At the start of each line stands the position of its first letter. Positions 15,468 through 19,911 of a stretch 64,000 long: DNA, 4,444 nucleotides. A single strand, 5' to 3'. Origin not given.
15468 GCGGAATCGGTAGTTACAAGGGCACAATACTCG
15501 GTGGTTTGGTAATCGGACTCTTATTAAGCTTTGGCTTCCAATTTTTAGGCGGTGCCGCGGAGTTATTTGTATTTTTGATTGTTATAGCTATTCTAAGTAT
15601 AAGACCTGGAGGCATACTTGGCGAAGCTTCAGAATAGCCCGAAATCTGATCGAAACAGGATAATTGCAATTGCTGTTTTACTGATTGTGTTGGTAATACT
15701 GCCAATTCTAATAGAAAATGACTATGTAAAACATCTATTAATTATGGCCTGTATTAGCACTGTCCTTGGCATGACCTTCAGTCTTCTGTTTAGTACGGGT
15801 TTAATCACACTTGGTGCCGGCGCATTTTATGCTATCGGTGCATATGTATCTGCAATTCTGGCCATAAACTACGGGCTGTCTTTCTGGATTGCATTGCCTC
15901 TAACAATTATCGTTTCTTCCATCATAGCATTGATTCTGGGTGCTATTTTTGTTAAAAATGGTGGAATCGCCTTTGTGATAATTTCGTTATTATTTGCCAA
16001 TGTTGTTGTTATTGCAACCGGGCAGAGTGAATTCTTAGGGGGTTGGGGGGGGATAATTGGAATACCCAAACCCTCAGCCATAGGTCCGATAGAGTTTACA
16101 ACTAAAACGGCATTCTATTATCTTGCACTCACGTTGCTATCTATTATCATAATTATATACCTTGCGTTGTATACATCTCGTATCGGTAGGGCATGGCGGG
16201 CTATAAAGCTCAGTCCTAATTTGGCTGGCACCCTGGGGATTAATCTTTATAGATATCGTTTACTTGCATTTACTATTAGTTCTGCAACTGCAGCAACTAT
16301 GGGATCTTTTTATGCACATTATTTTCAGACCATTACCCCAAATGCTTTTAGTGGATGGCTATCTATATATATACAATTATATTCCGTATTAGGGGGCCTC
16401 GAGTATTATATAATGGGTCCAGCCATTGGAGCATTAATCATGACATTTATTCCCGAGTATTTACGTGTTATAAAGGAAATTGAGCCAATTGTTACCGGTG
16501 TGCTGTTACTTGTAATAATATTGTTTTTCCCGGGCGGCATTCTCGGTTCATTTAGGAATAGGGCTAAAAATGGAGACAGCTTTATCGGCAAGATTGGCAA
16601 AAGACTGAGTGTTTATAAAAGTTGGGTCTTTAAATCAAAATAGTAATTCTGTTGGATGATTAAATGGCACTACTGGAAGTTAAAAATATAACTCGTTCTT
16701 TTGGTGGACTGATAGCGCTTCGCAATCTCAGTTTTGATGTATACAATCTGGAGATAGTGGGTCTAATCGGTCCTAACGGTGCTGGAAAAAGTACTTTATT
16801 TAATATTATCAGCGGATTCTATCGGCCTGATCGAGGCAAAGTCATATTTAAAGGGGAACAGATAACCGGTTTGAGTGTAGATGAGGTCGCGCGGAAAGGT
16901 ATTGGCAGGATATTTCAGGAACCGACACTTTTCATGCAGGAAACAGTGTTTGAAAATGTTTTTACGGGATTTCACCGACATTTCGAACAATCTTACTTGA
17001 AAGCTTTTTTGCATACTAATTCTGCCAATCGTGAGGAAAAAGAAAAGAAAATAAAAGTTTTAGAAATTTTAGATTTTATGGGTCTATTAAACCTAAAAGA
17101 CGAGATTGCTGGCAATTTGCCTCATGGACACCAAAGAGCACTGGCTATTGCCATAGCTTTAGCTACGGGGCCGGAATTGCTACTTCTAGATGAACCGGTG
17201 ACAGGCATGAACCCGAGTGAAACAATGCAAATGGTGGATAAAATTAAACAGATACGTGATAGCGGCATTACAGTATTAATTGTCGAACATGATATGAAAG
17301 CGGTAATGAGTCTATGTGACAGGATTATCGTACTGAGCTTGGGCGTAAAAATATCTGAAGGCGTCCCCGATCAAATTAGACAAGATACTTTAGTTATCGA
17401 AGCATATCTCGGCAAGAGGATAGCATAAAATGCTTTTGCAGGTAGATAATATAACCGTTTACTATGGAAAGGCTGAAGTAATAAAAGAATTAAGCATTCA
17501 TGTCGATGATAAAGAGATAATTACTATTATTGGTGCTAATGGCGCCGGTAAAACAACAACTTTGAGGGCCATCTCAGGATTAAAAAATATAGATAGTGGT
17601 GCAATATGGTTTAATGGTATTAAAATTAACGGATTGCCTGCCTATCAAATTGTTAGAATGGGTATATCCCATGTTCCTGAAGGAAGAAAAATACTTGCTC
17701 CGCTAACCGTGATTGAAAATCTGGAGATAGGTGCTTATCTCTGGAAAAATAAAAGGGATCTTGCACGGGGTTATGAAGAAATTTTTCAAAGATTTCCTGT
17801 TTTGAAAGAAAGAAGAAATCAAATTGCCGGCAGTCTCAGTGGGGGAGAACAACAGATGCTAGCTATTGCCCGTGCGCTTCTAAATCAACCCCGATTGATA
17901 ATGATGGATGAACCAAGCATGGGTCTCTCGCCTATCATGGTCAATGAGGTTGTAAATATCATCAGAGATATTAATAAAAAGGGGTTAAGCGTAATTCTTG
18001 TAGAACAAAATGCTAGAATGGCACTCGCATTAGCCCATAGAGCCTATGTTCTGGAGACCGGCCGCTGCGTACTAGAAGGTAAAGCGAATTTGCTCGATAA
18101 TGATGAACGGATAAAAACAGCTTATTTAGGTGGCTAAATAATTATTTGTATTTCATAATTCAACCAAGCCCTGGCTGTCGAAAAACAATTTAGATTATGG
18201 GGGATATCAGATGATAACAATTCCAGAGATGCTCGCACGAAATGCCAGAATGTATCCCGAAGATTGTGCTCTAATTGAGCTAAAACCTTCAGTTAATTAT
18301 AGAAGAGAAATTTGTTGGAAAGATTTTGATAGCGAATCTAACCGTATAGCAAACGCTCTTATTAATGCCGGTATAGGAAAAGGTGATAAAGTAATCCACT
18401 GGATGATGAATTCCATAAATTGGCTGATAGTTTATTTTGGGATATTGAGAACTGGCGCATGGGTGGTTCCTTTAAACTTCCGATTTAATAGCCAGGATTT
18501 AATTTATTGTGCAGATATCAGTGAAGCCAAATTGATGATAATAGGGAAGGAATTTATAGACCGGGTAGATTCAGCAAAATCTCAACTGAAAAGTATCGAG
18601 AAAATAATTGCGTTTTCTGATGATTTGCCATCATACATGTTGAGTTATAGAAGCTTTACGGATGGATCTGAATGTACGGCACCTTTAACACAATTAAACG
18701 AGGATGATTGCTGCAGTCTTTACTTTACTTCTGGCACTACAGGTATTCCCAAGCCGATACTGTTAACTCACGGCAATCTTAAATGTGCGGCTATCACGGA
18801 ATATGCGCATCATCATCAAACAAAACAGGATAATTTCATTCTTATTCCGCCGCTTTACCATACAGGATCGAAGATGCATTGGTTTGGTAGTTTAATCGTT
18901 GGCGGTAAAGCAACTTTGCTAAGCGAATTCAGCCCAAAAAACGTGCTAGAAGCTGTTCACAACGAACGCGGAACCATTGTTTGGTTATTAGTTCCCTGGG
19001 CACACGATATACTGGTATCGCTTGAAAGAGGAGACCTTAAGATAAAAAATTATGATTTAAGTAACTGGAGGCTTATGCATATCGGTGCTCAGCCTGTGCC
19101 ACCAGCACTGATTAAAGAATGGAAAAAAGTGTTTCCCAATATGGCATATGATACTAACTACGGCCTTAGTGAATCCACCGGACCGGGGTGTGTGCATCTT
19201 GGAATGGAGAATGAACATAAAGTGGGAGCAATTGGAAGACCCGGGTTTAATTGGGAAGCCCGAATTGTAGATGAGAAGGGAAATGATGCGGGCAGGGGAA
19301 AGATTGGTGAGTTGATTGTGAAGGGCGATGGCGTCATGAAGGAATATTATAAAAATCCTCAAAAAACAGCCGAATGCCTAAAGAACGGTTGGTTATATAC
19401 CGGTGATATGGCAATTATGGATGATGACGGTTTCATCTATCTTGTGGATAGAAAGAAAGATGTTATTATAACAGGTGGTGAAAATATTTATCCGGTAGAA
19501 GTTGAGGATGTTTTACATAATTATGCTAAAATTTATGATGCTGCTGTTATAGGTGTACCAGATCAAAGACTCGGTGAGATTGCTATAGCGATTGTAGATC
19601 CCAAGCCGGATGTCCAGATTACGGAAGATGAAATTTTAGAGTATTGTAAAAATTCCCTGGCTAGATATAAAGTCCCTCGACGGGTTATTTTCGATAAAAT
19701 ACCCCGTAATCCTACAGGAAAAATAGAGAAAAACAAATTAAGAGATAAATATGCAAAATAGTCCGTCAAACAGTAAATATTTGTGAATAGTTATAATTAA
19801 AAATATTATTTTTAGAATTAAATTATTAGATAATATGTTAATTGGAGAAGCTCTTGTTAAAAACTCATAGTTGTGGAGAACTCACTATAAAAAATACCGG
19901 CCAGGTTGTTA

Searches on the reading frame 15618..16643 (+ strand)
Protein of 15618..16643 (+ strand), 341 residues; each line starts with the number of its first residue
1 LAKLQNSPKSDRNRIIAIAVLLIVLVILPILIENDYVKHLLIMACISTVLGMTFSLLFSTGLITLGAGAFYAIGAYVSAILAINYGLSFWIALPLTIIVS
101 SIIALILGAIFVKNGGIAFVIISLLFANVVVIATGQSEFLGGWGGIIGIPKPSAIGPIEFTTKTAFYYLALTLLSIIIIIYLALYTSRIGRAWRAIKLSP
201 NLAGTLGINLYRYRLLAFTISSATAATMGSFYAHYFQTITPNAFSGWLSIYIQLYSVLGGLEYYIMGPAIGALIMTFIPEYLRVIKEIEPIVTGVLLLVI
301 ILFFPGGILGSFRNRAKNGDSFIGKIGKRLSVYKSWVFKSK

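Call 6: search_protein_families(library=pfam, proteins=[window:15618-16643:+])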
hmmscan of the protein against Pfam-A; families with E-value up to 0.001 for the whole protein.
window:15618-16643:+ (341 aa): 1 family
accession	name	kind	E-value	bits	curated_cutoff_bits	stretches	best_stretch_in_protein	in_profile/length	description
PF02653.21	BPD_transp_2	-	5.5e-34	118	26.8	1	39-302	4-266/269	Branched-chain amino acid transport system / permease component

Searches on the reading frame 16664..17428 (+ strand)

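Call 6: search_protein_families(library=pfam, proteins=[window:16664-17428:+])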
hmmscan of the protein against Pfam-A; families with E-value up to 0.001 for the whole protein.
window:16664-17428:+ (254 aa): 3 families
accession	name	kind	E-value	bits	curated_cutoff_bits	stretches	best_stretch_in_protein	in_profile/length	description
PF00005.33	ABC_tran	-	2.3e-33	116.2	25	1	19-179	1-136/137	ABC transporter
PF13304.12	AAA_21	-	3.9e-10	40.7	27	2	107-185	189-274/304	AAA domain, putative AbiEii toxin, Type IV TA system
PF12399.14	BCA_ABC_TP_C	-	9.1e-08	32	25.5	1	229-251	2-24/27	Branched-chain amino acid ATP-binding cassette transporter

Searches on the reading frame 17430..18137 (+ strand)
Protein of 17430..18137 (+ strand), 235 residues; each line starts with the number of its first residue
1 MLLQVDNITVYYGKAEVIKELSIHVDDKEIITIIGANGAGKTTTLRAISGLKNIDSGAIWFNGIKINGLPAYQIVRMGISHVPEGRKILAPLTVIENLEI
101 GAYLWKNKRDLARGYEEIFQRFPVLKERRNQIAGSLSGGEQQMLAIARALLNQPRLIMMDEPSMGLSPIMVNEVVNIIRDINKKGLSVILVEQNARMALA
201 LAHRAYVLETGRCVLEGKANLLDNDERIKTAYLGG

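Call 6: search_protein_families(library=pfam, proteins=[window:17430-18137:+])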
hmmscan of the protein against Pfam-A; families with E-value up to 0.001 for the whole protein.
window:17430-18137:+ (235 aa): 7 families
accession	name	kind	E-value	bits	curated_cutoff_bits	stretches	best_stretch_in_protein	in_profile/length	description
PF00005.33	ABC_tran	-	3.7e-28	99.3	25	1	19-163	2-136/137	ABC transporter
PF13304.12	AAA_21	-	6e-12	46.7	27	2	32-71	3-54/304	AAA domain, putative AbiEii toxin, Type IV TA system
PF13401.12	AAA_22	-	1.6e-06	28.9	27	1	27-193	4-123/130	AAA domain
PF02463.25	SMC_N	-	1.5e-05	25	40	0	27-48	23-44/220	RecF/RecN/SMC N terminal domain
PF13175.12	AAA_15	-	8.9e-05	22.7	32.1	1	19-53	15-48/374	AAA ATPase domain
PF13476.12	AAA_23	-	0.00033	21.8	27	1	19-49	11-40/201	AAA domain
PF13514.12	AAA_27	-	0.00055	20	22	0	19-51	17-49/206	AAA domain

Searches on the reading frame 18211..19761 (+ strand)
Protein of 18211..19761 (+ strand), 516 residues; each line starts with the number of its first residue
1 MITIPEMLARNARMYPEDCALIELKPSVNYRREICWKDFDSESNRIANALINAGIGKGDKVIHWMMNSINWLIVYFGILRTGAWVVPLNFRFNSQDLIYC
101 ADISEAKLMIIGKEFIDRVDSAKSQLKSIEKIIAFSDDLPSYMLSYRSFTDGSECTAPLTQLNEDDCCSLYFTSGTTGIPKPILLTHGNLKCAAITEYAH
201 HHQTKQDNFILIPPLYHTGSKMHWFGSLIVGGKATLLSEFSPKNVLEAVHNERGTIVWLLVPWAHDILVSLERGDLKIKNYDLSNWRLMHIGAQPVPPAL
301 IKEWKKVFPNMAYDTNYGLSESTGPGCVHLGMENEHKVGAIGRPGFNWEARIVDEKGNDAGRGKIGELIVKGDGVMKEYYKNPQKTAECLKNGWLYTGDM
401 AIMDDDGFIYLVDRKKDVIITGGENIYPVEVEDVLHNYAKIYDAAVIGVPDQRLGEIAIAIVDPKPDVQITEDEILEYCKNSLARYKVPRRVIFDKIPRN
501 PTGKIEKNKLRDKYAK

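Call 6: search_protein_families(library=pfam, proteins=[window:18211-19761:+])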
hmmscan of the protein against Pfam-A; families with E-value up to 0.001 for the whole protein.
window:18211-19761:+ (516 aa): 2 families
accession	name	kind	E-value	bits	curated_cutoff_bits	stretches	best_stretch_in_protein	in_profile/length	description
PF00501.34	AMP-binding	-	2.8e-72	244.1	29.9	1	9-380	2-384/384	AMP-binding enzyme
PF13193.12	AMP-binding_C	-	1.5e-14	55.1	24.5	1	430-504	1-76/76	AMP-binding enzyme C-terminal domain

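Call 51: search_protein_families(library=ncbifam, proteins=[window:18211-19761:+], max_evalue=1e-10)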
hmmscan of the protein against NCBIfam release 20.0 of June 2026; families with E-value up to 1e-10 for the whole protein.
window:18211-19761:+ (516 aa): 102 families (the best 25 are shown)
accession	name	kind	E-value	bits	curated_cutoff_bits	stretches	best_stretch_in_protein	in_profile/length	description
NF004837.0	PRK06187.1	subfamily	5.5e-129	430.8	476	1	2-515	8-523/531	long-chain-fatty-acid--CoA ligase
NF006182.0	PRK08316.1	subfamily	7.6e-109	364.5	663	1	3-515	12-518/523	fatty acyl-CoA synthetase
NF005307.0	PRK06839.1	equivalog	3.2e-100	336.1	748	1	8-512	8-491/496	o-succinylbenzoate--CoA ligase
NF005801.1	PRK07656.1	equivalog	6.7e-95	318.6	657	1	3-511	2-500/500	FadD3 family acyl-CoA ligase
NF009233.0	PRK12583.1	subfamily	5.5e-91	305.7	832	1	3-513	19-549/558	fatty acid CoA ligase family protein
NF005857.1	PRK07786.1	exception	1e-88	298.1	733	1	7-515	14-513/513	fatty-acid--CoA ligase FadD5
NF004797.0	PRK06145.1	equivalog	4.4e-88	295.8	850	1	1-514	1-495/499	acyl-CoA synthetase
NF006020.0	PRK08162.1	subfamily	5.1e-85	285.9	677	1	7-513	24-537/545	acyl-CoA synthetase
NF005676.0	PRK07470.1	equivalog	7.9e-85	285.5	774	1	4-513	22-528/544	acyl-CoA synthetase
NF004758.0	PRK06087.1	equivalog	1.8e-82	277.5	736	1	35-513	52-534/548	medium-chain fatty-acid--CoA ligase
NF005702.0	PRK07514.1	subfamily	3.3e-82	276.4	558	1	30-515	26-501/506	malonyl-CoA synthase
NF006181.0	PRK08314.1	subfamily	3.5e-82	276.4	705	1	6-513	28-553/563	long-chain-fatty-acid--CoA ligase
NF002966.0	PRK03640.1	equivalog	1e-80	271.7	556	1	3-513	3-479/483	o-succinylbenzoate--CoA ligase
NF005947.1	PRK08008.1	equivalog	2.6e-80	270.5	651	1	6-510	11-517/518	crotonobetaine/carnitine-CoA ligase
NF004114.0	PRK05605.1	equivalog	1.5e-79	267.9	766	1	157-513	213-568/575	long-chain-fatty-acid--CoA ligase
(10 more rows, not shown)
